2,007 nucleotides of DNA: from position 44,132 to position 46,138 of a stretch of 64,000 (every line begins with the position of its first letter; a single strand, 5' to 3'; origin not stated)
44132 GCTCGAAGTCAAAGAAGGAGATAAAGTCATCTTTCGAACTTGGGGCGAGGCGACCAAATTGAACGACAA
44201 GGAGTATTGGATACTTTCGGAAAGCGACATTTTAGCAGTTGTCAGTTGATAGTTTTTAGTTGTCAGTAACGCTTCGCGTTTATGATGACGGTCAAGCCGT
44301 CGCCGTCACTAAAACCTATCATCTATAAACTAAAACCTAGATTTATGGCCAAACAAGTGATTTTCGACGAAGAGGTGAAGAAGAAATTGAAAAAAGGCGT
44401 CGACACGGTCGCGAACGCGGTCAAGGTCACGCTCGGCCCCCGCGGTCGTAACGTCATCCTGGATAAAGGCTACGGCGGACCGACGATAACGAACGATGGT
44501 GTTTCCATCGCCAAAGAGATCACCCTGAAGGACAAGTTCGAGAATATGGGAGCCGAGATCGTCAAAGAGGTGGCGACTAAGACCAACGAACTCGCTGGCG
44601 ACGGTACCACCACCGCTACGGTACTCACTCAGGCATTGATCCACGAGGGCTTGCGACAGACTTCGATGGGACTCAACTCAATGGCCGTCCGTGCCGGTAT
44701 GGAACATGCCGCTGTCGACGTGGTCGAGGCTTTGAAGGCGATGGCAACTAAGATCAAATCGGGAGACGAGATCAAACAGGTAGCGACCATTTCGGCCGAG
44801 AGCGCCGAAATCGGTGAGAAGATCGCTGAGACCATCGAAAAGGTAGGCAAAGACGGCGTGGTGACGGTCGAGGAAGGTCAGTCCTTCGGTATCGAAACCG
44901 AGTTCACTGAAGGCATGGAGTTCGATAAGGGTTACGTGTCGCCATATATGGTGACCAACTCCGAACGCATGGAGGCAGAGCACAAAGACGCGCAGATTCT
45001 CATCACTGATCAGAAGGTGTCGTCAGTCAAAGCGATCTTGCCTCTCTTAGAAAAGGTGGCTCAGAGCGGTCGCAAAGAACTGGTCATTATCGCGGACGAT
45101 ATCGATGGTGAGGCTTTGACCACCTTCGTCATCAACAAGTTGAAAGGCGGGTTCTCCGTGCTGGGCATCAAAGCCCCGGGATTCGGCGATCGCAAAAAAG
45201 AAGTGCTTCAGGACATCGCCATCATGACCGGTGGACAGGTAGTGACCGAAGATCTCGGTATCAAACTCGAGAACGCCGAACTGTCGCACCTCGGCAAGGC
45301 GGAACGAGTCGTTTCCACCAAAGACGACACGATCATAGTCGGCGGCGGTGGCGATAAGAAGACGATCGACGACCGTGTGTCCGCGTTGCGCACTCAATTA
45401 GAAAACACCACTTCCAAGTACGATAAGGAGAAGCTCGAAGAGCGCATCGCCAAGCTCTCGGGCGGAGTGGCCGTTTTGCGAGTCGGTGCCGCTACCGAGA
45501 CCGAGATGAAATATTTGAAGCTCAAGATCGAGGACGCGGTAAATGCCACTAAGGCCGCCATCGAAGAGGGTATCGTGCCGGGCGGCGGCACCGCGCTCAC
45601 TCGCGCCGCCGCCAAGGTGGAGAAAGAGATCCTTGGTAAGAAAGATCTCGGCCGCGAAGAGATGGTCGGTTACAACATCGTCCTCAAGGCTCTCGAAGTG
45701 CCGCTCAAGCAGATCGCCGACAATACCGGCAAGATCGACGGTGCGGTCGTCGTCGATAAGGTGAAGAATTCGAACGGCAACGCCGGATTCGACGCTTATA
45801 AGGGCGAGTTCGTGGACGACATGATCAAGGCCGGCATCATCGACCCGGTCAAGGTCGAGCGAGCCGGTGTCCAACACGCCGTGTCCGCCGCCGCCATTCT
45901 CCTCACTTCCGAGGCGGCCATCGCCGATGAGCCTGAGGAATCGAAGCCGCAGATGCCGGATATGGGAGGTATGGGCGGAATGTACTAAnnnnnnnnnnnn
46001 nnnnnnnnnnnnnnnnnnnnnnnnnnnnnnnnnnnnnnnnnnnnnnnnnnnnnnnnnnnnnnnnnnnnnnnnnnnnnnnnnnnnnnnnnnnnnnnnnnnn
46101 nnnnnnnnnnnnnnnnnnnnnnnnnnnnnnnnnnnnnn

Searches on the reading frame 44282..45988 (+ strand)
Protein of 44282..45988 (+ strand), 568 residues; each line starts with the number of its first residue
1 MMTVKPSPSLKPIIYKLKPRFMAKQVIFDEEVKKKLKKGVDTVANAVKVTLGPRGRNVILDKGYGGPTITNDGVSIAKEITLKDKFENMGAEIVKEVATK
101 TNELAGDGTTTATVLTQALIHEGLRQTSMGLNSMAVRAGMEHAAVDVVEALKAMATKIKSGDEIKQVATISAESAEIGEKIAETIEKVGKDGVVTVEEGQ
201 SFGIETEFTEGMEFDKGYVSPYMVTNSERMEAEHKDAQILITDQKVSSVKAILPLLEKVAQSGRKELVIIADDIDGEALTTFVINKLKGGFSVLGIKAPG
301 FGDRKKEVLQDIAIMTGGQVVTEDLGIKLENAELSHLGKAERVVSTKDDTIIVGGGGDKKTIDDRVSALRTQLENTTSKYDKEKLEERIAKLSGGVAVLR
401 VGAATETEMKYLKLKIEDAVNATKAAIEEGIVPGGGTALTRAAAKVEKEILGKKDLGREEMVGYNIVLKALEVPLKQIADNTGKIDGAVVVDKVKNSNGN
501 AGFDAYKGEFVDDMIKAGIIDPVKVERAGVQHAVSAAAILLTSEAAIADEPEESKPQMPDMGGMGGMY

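Call 9: search_protein_families(library=pfam, proteins=[window:44282-45988:+], max_evalue=0.0001)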
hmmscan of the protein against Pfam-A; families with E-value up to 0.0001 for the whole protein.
window:44282-45988:+ (568 aa): 1 family
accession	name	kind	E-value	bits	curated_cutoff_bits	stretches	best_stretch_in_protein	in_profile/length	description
PF00118.29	Cpn60_TCP1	-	9e-70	236.2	34.3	1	43-549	1-488/490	TCP-1/cpn60 chaperonin family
